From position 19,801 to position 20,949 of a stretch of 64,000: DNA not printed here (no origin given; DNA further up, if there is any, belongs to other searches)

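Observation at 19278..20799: DUF2092 + secreted Asn/Gly-repeat protein: candidate functional-amyloid or fibre export pair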

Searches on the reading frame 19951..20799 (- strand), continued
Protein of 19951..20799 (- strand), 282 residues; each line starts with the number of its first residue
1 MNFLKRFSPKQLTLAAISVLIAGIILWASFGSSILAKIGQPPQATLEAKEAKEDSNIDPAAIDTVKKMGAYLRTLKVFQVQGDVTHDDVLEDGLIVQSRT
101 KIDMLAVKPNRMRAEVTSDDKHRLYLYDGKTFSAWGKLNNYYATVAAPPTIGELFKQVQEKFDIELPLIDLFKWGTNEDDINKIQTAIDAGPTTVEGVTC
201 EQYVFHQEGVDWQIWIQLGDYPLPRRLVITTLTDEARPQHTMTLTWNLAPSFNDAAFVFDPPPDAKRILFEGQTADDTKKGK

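Call 42: get_annotated_region(hit=H7, flank=3000)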
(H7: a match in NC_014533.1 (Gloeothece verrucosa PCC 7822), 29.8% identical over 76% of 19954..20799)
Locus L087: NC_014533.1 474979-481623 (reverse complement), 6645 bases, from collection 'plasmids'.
description: Gloeothece verrucosa PCC 7822 plasmid Cy782201, complete sequence
organism: Gloeothece verrucosa PCC 7822 (NCBI taxid 497965)
taxonomy: Bacteria; Cyanobacteriota; Cyanophyceae; Chroococcales; Aphanothecaceae; Gloeothece; Gloeothece verrucosa; Gloeothece verrucosa PCC 7822
host: -; source: fresh water in rice field; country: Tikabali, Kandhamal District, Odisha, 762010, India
typing (MOB-suite, as given by PLSDB): non-mobilizable; mating-pair formation MPF_T
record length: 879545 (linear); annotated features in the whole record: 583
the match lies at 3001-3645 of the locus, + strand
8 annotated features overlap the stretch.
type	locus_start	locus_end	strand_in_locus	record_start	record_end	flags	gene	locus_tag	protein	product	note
CDS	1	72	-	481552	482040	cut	-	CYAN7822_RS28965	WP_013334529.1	hypothetical protein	-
CDS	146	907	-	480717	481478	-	-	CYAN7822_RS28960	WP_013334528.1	Coq4 family protein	GO:0006744 - ubiquinone biosynthetic process [Evidence IEA]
CDS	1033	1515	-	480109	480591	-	-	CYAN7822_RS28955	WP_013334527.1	glycine zipper family protein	-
CDS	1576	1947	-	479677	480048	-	-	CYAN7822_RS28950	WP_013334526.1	hypothetical protein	-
CDS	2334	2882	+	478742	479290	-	-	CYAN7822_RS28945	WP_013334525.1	DUF2808 domain-containing protein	-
CDS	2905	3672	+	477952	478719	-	-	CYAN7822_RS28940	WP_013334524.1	DUF2092 domain-containing protein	-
CDS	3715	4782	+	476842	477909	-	-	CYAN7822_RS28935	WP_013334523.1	DUF6515 family protein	-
CDS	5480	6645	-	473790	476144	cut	-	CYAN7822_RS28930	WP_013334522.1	arylsulfatase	-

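Call 43: get_annotated_region(hit=H11, flank=3000)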
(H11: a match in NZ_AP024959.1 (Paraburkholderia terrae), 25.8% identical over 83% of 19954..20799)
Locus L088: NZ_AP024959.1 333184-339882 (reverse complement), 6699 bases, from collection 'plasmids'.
description: Paraburkholderia terrae strain KU-64 plasmid pPT365, complete sequence
organism: Paraburkholderia terrae (NCBI taxid 311230)
taxonomy: Bacteria; Pseudomonadota; Betaproteobacteria; Burkholderiales; Burkholderiaceae; Paraburkholderia; Paraburkholderia terrae
host: -; source: -; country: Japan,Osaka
typing (MOB-suite, as given by PLSDB): non-mobilizable; mating-pair formation MPF_F
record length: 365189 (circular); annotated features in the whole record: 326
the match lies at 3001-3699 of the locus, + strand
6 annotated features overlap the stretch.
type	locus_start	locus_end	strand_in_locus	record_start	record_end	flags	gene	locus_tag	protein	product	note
CDS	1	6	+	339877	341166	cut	-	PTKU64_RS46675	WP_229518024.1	LssY C-terminal domain-containing protein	-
CDS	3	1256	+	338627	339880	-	-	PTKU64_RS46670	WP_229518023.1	LssY C-terminal domain-containing protein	-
CDS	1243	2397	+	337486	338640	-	-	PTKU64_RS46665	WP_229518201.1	hypothetical protein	-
CDS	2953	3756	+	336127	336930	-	-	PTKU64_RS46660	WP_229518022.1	DUF2092 domain-containing protein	-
CDS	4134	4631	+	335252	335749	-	-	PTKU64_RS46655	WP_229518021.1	hypothetical protein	-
CDS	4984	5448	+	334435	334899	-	-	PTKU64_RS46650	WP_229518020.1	response regulator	GO:0000160 - phosphorelay signal transduction system [Evidence IEA]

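Call 44: get_annotated_region(hit=H4, flank=3000)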
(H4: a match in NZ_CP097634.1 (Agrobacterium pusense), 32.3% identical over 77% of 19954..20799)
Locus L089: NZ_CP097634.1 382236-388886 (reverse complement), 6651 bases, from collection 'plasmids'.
description: Agrobacterium pusense strain ZB01 plasmid plas1, complete sequence
organism: Agrobacterium pusense (NCBI taxid 648995)
taxonomy: Bacteria; Pseudomonadota; Alphaproteobacteria; Hyphomicrobiales; Rhizobiaceae; Agrobacterium; Agrobacterium pusense
host: -; source: mixed culture,Seaside Soil; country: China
typing (MOB-suite, as given by PLSDB): non-mobilizable; mating-pair formation MPF_T
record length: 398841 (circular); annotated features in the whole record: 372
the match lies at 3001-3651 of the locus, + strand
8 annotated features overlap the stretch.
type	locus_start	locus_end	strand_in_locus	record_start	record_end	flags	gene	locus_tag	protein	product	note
CDS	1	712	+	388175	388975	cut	-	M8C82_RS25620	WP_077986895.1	hypothetical protein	-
CDS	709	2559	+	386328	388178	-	-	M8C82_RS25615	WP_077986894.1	mechanosensitive ion channel family protein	-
CDS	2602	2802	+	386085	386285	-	-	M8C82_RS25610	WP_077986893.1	hypothetical protein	-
CDS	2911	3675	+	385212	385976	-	-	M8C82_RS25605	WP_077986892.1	DUF2092 domain-containing protein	-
CDS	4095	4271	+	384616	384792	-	-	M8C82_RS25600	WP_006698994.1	hypothetical protein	-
CDS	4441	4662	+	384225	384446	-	-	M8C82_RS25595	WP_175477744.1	DUF982 domain-containing protein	-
CDS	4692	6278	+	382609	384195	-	-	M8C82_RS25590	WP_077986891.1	ATP-binding protein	-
CDS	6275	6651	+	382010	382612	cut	-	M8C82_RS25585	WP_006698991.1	response regulator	GO:0000160 - phosphorelay signal transduction system [Evidence IEA]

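Call 53: predict_structure(alignment_id=A4)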
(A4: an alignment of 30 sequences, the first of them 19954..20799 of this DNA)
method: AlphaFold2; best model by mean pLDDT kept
length: 282 residues; sequences in the alignment: 30
mean_pLDDT: 42.5   pTM: 0.34
mean pLDDT of the five models: 42.5, 42.0, 42.0, 34.1, 31.0
residues with pLDDT >= 90: 0; 70-90: 1; 50-70: 69; < 50: 212
segments of 3 or more residues with pLDDT < 50: 1-16, 22-58, 71-127, 131-149, 166-178, 188-191, 195-198, 220-224, 229-240, 246-282
pLDDT, mean of each block of 10 residues (from residue 1): 41 46 42 28 32 44 51 36 27 31 40 45 47 40 35 58 52 46 52 49 57 56 48 43 47 30 32 37 31
secondary structure, 60 per line:
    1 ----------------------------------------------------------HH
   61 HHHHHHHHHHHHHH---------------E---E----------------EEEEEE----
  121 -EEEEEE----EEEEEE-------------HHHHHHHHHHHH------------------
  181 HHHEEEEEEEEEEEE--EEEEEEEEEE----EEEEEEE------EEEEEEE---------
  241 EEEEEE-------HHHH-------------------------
elements in order: H59-74 E111-116 E122-127 E132-137 H151-162 E184-195 E198-207 E212-218 E225-231 E241-246 H254-257

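Call 55: search_solved_structures(query=A5, max_evalue=10, show_alignments=2)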
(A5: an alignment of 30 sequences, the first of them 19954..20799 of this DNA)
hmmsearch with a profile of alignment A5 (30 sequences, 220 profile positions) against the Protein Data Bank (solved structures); distinct sequences matched with E-value up to 10: 2.
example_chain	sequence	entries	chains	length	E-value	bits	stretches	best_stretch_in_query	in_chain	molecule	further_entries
8orn_A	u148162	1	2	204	0.0031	20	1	37-90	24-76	Outer-membrane lipoprotein carrier protein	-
8xi2_e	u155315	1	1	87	1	11.8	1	7-86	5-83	Small nuclear ribonucleoprotein E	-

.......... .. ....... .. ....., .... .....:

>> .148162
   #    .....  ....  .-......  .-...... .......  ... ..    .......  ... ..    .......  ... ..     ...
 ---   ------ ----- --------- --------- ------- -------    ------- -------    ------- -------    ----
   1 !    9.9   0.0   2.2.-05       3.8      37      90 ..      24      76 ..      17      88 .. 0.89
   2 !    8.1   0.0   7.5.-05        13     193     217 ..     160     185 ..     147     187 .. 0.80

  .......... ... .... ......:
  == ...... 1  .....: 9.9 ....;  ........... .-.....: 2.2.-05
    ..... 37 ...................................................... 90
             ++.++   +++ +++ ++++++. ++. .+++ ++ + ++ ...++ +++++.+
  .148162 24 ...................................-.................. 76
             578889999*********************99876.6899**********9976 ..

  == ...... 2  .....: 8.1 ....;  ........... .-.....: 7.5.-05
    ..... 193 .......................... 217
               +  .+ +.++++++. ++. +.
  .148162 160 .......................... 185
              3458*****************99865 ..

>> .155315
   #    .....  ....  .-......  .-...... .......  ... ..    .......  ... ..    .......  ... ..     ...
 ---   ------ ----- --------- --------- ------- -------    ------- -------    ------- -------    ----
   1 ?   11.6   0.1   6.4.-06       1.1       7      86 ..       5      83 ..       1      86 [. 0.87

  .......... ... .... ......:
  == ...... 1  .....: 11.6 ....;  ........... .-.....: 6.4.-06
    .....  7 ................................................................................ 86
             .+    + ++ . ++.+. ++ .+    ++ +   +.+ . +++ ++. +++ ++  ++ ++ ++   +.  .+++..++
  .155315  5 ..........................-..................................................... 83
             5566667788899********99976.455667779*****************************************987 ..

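Call 67: search_protein_families(library=pfam, max_evalue=0.001, proteins=[L087:1033-1515:-])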
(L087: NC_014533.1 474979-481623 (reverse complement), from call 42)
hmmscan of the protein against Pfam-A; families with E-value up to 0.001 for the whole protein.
L087:1033-1515:- (160 aa): 4 families
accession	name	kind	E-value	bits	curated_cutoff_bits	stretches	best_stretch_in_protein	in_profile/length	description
PF13436.11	Gly-zipper_OmpA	-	2.2e-07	31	27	1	80-118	5-43/44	Glycine-zipper domain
PF13488.11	Gly-zipper_Omp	-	2.7e-07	30.8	25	1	82-124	2-45/46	Glycine zipper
PF13441.11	Gly-zipper_YMGG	-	1e-06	28.7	28.9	1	78-118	2-42/45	YMGG-like Gly-zipper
PF20159.5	YidB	-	0.00048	20.8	24.3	1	64-136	7-75/132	YidB-like protein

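Call 69: search_dna_similar(query=window:19954-20799:-, collection=plasmids, mode=protein, max_evalue=0.001, max_rows=36, rows=best)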
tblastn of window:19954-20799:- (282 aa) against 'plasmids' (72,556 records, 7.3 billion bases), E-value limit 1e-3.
Records with a match: 141; places in all: 194; records where one place covers at least 80% of the query: 21.
Best place of each record, by identity: <60% 141.
By first word of the organism name: Sinorhizobium 72; Rhizobium 30; Ensifer 14; Cupriavidus 6; Azospirillum 4; Paracoccus 2; Phyllobacterium 2; Eleftheria 1; Acaryochloris 1; Agrobacterium 1; and 8 more.
By predicted mobility (MOB-suite, as given by PLSDB): conjugative 73; non-mobilizable 62; mobilizable 6.
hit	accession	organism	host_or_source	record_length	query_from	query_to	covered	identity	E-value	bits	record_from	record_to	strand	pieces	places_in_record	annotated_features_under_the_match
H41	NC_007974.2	Cupriavidus metallidurans CH34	-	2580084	10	270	93%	38.5%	3e-49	181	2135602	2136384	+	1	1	none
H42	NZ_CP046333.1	Cupriavidus metallidurans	sedimentation pond in a zinc factory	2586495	10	270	93%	38.5%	3e-49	181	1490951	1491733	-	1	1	none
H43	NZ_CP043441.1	Cupriavidus campinensis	cell culture,soil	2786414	57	270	76%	41.2%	3e-49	181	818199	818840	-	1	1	none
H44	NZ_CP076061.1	Cupriavidus sp. EM10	Pure-cultured cell,sewage water sludge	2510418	54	262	74%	40.5%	2e-46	173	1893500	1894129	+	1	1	none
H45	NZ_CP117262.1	Rhizobium tumorigenes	Rubus sp.,pure bacterial culture,Aerial ...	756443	6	273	95%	30.2%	8e-32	131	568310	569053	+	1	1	DUF2092 domain-containing protein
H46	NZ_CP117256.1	Rhizobium tumorigenes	Rubus sp.,pure bacterial culture,Aerial ...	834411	6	273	95%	30.2%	8e-32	131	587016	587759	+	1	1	DUF2092 domain-containing protein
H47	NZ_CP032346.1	Azospirillum brasilense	soil sample,Agricultural field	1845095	8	268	93%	28.8%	3e-20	97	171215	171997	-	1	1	record has no annotation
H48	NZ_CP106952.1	Eleftheria terrae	soil sample,soil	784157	41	268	81%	32.5%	6e-41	157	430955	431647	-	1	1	DUF2092 domain-containing protein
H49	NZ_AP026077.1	Acaryochloris marina MBIC10699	cell culture,Ascidian, Diplosoma similis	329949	24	265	86%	30.5%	3e-25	112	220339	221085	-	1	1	DUF2092 domain-containing protein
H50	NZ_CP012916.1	Azospirillum brasilense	Digitaria eriantha,microbe,root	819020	8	268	93%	28.0%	1e-18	93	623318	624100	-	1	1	DUF2092 domain-containing protein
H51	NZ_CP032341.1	Azospirillum brasilense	soil sample,Agricultural field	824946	8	268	93%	28.0%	1e-18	93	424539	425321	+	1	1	DUF2092 domain-containing protein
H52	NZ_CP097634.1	Agrobacterium pusense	mixed culture,Seaside Soil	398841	54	270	77%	32.3%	7e-31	128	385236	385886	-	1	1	DUF2092 domain-containing protein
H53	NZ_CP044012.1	Sinorhizobium sp. BG8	Prosopis cineraria,pure bacterial ...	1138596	24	268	87%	28.2%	4e-19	94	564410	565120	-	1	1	none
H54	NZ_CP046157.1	Leptolyngbya sp. BL0902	cell culture,open pond on an algae farm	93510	3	268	94%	25.5%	2e-19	95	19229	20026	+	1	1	DUF2092 domain-containing protein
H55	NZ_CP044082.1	Paracoccus yeei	Homo sapiens,clinical isolate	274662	56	270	76%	31.5%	3e-30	126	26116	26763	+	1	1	DUF2092 domain-containing protein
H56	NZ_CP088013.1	Rhizobium sp. T136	Melilotus albus,Cell culture,root nodule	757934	35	267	83%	28.4%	3e-18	92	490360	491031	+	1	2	DUF2092 domain-containing protein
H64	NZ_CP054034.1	Rhizobium indicum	Pisum sativum l. (pea),Pure culture,Pea ...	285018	25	268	87%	25.9%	5e-17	88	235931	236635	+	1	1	DUF2092 domain-containing protein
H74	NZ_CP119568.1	Pararhizobium qamdonense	cell culture,soil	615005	61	268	74%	29.4%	2e-18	92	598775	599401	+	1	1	DUF2092 domain-containing protein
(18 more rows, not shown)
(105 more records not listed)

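Call 70: get_annotated_region(hit=H50, flank=3000)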
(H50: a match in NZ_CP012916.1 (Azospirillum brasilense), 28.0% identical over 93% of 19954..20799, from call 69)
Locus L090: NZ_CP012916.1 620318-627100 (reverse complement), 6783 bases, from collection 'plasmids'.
description: Azospirillum brasilense strain Sp 7 plasmid ABSP7_p2, complete sequence
organism: Azospirillum brasilense (NCBI taxid 192)
taxonomy: Bacteria; Pseudomonadota; Alphaproteobacteria; Rhodospirillales; Azospirillaceae; Azospirillum; Azospirillum brasilense
host: -; source: Digitaria eriantha,microbe,root; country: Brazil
typing (MOB-suite, as given by PLSDB): non-mobilizable
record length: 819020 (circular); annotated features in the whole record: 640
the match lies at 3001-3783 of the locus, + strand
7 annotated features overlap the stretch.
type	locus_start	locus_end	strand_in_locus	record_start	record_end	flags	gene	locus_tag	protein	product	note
CDS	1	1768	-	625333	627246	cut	-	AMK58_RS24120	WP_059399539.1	hypothetical protein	-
CDS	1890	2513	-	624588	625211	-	-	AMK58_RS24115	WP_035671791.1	hypothetical protein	-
CDS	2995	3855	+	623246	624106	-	-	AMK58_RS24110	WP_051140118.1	DUF2092 domain-containing protein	-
CDS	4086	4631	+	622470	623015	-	-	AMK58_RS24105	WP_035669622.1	hypothetical protein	-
CDS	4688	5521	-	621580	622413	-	-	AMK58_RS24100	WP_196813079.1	aminoglycoside adenylyltransferase family protein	-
CDS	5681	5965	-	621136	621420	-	-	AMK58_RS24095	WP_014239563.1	glycine zipper family protein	-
CDS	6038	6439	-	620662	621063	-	-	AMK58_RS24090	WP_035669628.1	Rap1a/Tai family immunity protein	-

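Call 71: get_annotated_region(hit=H49, flank=3000)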
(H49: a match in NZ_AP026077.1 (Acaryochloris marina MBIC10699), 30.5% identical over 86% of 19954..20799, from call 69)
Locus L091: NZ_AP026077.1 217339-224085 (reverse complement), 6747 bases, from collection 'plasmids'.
description: Acaryochloris marina MBIC10699 plasmid pREC2, complete sequence
organism: Acaryochloris marina MBIC10699 (NCBI taxid 2954813)
taxonomy: Bacteria; Cyanobacteriota; Cyanophyceae; Acaryochloridales; Acaryochloridaceae; Acaryochloris; Acaryochloris marina; Acaryochloris marina MBIC10699
host: -; source: cell culture,Ascidian, Diplosoma similis; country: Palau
typing (MOB-suite, as given by PLSDB): conjugative; relaxase MOBF; mating-pair formation MPF_T
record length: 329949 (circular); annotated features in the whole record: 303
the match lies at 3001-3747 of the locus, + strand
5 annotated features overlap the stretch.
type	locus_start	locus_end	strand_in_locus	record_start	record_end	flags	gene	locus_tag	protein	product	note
CDS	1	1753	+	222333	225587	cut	-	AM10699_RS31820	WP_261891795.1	efflux RND transporter permease subunit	GO:0055085 - transmembrane transport [Evidence IEA]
CDS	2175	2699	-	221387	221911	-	-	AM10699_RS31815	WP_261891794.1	hypothetical protein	-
CDS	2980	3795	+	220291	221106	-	-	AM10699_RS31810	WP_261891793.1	DUF2092 domain-containing protein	-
CDS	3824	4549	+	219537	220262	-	-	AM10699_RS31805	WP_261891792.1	DUF6515 family protein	-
CDS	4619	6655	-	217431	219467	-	-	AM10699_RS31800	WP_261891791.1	sodium:proton antiporter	GO:0006814 - sodium ion transport [Evidence IEA]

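Call 72: get_annotated_region(hit=H54, flank=3000)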
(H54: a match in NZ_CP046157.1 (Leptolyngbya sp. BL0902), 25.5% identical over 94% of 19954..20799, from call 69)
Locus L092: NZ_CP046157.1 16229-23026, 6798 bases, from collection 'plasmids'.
description: Leptolyngbya sp. BL0902 plasmid unnamed2, complete sequence
organism: Leptolyngbya sp. BL0902 (NCBI taxid 1115757)
taxonomy: Bacteria; Cyanobacteriota; Cyanophyceae; Leptolyngbyales; Leptolyngbyaceae; Leptolyngbya; Leptolyngbya sp. BL0902
host: -; source: cell culture,open pond on an algae farm; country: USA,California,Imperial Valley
typing (MOB-suite, as given by PLSDB): non-mobilizable
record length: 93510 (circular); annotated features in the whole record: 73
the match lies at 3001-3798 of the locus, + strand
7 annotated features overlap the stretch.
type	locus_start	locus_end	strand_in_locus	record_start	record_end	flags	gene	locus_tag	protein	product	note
CDS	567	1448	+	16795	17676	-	-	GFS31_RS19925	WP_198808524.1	bile acid:sodium symporter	-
CDS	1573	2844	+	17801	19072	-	-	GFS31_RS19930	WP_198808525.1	hypothetical protein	-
CDS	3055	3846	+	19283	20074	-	-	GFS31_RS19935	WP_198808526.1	DUF2092 domain-containing protein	-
CDS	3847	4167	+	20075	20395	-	-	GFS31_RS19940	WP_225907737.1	DUF6515 family protein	-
CDS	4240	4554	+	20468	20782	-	-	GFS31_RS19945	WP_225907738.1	hypothetical protein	-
CDS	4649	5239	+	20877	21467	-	-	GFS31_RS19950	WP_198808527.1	hypothetical protein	-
CDS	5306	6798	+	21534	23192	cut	-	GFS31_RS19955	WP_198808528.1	sulfatase-like hydrolase/transferase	-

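Call 73: get_annotated_region(hit=H64, flank=3000)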
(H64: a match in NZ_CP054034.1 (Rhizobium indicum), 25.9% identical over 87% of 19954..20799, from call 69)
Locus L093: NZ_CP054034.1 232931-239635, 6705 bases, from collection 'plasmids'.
description: Rhizobium indicum strain JKLM 13E plasmid pPR13E03, complete sequence
organism: Rhizobium indicum (NCBI taxid 2583231)
taxonomy: Bacteria; Pseudomonadota; Alphaproteobacteria; Hyphomicrobiales; Rhizobiaceae; Rhizobium; Rhizobium indicum
host: -; source: Pisum sativum l. (pea),Pure culture,Pea root nodules,pea root nodules; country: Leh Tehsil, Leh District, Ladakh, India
typing (MOB-suite, as given by PLSDB): non-mobilizable
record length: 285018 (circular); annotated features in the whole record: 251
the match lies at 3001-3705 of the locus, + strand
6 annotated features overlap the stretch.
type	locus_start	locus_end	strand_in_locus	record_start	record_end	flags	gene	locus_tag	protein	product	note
CDS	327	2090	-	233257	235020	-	-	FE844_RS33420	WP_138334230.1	adenylate/guanylate cyclase domain-containing protein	-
CDS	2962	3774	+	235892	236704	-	-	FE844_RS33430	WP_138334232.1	DUF2092 domain-containing protein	-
CDS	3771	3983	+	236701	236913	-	-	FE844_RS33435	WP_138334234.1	hypothetical protein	-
CDS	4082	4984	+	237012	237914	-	-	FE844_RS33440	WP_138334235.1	peptidylprolyl isomerase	-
CDS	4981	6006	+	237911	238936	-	-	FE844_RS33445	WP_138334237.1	HupE/UreJ family protein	-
CDS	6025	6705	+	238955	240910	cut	-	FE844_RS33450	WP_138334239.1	DUF3604 domain-containing protein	-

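Call 74: get_annotated_region(hit=H74, flank=3000)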
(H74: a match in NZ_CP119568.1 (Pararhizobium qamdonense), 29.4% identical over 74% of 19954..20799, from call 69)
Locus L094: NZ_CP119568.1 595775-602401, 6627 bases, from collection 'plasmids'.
description: Pararhizobium qamdonense strain T808 plasmid p3, complete sequence
organism: Pararhizobium qamdonense (NCBI taxid 3031126)
taxonomy: Bacteria; Pseudomonadota; Alphaproteobacteria; Hyphomicrobiales; Rhizobiaceae; Pararhizobium; Pararhizobium qamdonense
host: -; source: cell culture,soil; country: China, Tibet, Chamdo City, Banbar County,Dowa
typing (MOB-suite, as given by PLSDB): conjugative; relaxase MOBQ; mating-pair formation MPF_T
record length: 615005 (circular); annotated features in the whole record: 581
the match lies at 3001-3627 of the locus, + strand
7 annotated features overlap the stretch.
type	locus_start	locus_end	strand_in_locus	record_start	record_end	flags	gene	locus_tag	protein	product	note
CDS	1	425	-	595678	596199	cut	-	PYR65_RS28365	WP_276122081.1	transporter suffix domain-containing protein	-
CDS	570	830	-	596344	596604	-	-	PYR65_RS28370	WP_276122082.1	hypothetical protein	-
CDS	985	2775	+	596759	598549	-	-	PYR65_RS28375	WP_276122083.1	adenylate cyclase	-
CDS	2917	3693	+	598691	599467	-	-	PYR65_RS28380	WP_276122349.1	DUF2092 domain-containing protein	-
CDS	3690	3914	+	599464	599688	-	-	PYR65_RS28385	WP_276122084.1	hypothetical protein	-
CDS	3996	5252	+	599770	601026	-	-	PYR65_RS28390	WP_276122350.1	alpha/beta hydrolase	-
CDS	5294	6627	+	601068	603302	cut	-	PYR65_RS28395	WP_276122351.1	mechanosensitive ion channel family protein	-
